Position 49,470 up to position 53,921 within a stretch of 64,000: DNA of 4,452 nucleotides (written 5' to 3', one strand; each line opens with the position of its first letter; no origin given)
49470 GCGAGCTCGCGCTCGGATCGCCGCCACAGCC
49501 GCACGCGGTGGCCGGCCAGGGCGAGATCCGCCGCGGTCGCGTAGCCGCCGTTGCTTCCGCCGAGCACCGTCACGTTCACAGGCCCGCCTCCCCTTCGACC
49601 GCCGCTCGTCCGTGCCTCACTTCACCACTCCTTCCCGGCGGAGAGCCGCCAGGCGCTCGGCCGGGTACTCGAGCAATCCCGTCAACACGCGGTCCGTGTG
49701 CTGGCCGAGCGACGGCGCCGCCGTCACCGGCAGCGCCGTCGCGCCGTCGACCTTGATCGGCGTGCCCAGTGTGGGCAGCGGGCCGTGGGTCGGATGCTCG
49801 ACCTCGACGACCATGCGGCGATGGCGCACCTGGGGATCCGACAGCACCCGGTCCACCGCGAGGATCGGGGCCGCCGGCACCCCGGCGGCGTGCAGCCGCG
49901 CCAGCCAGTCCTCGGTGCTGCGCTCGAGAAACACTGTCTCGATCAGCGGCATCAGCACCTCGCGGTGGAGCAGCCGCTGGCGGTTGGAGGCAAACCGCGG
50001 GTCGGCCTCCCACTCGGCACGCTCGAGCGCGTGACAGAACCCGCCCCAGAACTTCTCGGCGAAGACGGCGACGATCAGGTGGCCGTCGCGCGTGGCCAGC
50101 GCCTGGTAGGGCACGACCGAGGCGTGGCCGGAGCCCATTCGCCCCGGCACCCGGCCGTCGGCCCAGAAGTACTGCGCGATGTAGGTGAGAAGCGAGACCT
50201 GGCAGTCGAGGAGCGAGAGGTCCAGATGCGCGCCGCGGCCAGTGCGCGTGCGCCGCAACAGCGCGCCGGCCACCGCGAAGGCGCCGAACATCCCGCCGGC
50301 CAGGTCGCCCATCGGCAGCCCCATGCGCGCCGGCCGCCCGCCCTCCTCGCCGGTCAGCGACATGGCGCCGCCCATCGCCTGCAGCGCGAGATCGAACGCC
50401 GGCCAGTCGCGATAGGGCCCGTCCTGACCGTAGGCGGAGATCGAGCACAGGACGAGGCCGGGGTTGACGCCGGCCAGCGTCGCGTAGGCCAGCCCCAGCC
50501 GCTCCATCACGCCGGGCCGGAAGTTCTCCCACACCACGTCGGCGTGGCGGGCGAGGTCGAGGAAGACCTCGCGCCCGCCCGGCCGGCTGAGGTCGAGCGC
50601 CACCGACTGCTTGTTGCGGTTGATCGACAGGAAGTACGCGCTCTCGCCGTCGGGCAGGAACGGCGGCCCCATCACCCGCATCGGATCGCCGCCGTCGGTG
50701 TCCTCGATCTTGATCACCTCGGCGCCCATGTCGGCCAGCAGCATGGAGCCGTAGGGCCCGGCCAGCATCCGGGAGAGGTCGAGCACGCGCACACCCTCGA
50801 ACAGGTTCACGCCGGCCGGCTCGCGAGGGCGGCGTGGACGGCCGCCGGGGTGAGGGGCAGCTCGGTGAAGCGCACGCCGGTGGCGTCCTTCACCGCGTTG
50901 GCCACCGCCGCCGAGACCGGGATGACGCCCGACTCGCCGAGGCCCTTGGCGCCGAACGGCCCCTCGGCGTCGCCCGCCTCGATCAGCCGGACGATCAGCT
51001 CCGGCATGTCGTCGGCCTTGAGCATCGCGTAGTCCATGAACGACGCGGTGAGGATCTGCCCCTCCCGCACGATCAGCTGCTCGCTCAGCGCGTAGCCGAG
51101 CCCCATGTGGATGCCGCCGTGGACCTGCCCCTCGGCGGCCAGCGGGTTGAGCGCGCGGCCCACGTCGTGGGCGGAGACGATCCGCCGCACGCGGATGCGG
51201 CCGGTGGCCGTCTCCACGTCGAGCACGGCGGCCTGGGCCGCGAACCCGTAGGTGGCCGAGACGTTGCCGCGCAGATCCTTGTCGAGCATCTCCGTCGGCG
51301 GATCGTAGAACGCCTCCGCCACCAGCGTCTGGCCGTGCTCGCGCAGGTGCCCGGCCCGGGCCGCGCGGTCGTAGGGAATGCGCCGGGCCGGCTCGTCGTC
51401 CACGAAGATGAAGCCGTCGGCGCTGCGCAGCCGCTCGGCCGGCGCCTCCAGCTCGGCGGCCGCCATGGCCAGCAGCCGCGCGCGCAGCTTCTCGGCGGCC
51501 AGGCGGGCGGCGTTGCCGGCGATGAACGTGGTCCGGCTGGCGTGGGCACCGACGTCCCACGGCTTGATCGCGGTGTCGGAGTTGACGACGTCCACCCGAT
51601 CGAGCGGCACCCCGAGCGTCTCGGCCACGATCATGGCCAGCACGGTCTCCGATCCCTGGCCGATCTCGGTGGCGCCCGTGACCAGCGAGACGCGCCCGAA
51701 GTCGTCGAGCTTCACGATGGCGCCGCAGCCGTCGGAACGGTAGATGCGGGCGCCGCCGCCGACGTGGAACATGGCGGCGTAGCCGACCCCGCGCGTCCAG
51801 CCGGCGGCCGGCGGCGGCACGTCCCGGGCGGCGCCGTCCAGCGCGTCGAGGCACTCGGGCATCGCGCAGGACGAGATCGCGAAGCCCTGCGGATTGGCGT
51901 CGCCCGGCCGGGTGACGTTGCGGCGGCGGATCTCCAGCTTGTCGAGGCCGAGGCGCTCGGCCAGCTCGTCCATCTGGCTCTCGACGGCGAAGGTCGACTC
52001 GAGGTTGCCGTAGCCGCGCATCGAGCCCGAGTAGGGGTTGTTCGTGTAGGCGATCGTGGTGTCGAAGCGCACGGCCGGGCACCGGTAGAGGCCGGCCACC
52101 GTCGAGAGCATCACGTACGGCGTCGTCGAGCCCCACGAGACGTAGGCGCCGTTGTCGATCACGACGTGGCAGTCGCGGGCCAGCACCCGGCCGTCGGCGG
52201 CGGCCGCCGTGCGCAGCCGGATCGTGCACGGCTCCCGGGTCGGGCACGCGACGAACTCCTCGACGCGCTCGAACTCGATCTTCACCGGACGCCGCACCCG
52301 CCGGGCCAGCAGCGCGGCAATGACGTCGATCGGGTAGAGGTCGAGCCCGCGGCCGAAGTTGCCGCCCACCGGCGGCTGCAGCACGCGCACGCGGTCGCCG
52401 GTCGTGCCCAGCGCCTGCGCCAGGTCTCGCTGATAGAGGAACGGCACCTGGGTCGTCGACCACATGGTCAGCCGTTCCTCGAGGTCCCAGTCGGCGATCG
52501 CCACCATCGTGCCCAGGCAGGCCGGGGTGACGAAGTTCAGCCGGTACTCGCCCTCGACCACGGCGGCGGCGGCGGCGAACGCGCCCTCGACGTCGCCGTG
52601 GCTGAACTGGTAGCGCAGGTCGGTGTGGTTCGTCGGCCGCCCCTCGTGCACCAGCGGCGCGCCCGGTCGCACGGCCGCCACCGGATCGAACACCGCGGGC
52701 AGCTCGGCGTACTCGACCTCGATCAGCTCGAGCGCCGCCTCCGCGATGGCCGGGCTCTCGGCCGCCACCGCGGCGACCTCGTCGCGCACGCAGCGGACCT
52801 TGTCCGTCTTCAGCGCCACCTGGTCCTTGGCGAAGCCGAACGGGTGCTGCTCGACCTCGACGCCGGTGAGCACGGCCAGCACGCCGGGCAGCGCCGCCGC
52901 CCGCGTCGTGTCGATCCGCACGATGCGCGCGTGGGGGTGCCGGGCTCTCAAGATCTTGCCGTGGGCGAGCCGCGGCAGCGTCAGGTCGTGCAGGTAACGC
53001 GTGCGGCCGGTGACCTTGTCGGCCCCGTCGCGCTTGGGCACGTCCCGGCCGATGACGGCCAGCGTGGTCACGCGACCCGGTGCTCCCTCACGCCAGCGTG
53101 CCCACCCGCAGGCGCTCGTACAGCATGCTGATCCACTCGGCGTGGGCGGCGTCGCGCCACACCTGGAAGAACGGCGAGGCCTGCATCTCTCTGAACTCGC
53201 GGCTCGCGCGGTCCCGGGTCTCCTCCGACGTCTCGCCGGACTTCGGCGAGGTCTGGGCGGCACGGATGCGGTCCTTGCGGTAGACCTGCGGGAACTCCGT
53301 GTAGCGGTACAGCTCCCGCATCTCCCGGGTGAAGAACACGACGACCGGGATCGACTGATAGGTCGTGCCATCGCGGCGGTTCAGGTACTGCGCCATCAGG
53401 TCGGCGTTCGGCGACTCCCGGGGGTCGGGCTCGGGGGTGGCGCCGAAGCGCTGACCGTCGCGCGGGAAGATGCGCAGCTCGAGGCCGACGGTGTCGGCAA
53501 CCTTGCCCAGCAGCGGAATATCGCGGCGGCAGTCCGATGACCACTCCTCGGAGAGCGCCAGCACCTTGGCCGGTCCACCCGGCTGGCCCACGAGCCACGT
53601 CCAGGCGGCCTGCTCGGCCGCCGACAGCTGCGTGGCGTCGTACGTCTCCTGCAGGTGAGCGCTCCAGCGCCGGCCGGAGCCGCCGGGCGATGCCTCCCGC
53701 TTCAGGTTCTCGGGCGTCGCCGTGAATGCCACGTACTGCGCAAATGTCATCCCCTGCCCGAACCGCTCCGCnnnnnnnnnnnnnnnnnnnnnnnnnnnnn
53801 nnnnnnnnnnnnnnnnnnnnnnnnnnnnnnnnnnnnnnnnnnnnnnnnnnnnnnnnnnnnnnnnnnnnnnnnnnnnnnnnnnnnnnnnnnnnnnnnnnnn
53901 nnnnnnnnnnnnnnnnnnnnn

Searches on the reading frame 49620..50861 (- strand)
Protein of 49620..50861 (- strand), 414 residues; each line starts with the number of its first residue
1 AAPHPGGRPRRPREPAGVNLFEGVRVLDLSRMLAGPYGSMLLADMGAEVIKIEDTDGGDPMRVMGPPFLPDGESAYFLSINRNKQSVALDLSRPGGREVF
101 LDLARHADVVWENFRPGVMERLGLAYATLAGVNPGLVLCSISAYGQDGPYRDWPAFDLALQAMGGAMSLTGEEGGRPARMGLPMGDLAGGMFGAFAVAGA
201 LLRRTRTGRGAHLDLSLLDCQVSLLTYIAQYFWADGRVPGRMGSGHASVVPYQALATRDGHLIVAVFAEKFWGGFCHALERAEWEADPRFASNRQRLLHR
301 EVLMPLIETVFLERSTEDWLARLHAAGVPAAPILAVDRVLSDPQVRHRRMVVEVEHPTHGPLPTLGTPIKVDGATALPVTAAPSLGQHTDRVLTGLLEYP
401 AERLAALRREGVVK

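Call 15: search_protein_families(library=pfam, proteins=[window:49620-50861:-], max_evalue=0.001)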
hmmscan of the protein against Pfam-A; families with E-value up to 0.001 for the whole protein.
window:49620-50861:- (414 aa): 1 family
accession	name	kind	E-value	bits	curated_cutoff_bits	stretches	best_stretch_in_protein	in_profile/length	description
PF02515.22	CoA_transf_3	-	8.6e-133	443.4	23.3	1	22-389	2-366/366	CoA-transferase family III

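Call 44: search_protein_families(library=ncbifam, proteins=[window:49620-50861:-], max_evalue=0.00001)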
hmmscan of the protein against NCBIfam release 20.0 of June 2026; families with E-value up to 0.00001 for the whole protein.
window:49620-50861:- (414 aa): 7 families
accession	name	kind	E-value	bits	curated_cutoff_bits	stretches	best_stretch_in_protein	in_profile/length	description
NF052585.1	SucGlutTfsCaiB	equivalog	9e-98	327.4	750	1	21-397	8-389/394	succinate--glutarate CoA-transferase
NF041294.1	Scnl_mescCoAtase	equivalog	1.3e-87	294.4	700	1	21-393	4-380/381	succinyl-CoA:mesaconate CoA-transferase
NF008511.0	PRK11430.1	equivalog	3.5e-86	289.7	522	1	21-392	10-375/381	CoA:oxalate CoA-transferase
NF003809.0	PRK05398.1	subfamily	1.2e-76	258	442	2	21-224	5-207/416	formyl-CoA transferase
TIGR03253.1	oxalate_frc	equivalog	4.6e-73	246.3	504.2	2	21-223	4-205/416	formyl-CoA transferase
NF002914.1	PRK03525.1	equivalog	5e-28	98.1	413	1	21-414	10-398/400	L-carnitine CoA-transferase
TIGR04253.1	mesacon_CoA_iso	equivalog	1.2e-19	70.7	725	1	21-413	3-400/403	2-methylfumaryl-CoA isomerase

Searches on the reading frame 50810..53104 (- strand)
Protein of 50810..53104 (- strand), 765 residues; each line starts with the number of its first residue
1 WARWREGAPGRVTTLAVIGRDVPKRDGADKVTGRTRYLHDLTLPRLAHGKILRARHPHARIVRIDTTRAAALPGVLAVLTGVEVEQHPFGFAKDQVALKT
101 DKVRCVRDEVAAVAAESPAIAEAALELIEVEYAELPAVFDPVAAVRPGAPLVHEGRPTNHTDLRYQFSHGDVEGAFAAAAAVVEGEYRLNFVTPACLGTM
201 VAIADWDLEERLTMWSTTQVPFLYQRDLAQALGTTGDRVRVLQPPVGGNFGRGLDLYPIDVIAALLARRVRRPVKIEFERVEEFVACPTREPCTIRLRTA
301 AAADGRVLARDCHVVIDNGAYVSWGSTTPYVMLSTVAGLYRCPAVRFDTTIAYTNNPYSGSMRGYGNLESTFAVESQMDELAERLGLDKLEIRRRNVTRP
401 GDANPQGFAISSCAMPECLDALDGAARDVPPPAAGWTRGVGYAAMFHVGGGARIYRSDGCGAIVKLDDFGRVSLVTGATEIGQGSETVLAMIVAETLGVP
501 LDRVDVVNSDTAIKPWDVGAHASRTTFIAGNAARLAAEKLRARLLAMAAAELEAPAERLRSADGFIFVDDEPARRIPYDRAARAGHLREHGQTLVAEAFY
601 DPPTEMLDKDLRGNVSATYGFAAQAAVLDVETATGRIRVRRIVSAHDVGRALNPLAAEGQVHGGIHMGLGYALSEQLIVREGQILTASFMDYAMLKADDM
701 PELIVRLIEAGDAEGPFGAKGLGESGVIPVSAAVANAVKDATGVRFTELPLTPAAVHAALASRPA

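Call 15: search_protein_families(library=pfam, proteins=[window:50810-53104:-], max_evalue=0.001)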
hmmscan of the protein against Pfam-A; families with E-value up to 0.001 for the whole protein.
window:50810-53104:- (765 aa): 3 families
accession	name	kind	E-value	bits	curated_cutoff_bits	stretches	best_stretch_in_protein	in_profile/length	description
PF20256.3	MoCoBD_2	-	3.6e-76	256.8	27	1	435-701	21-283/283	Molybdopterin cofactor-binding domain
PF02738.23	MoCoBD_1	-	5.9e-73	245.4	27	1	152-397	1-244/244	Molybdopterin cofactor-binding domain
PF01315.27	Ald_Xan_dh_C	-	2.6e-26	92.5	31.3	1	32-136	1-110/110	Aldehyde oxidase and xanthine dehydrogenase, a/b hammerhead domain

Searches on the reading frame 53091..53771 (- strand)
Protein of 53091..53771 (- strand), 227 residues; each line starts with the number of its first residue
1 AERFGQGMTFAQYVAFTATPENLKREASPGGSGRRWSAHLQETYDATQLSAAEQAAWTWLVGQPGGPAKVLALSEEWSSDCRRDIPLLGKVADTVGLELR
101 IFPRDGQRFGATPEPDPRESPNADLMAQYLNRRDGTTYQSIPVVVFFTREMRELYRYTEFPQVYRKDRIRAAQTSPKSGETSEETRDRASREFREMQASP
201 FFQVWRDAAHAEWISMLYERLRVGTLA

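Call 15: search_protein_families(library=pfam, proteins=[window:53091-53771:-], max_evalue=0.001)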
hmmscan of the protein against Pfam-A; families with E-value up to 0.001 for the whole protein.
window:53091-53771:- (227 aa): 1 family
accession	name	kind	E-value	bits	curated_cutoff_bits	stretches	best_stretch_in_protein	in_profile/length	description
PF14595.12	Thioredoxin_9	-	8.6e-13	48.8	25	2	38-107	17-83/129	Thioredoxin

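Call 44: search_protein_families(library=ncbifam, proteins=[window:53091-53771:-], max_evalue=0.00001)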
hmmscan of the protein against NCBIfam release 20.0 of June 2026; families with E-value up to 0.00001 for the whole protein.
window:53091-53771:- (227 aa): 0 families
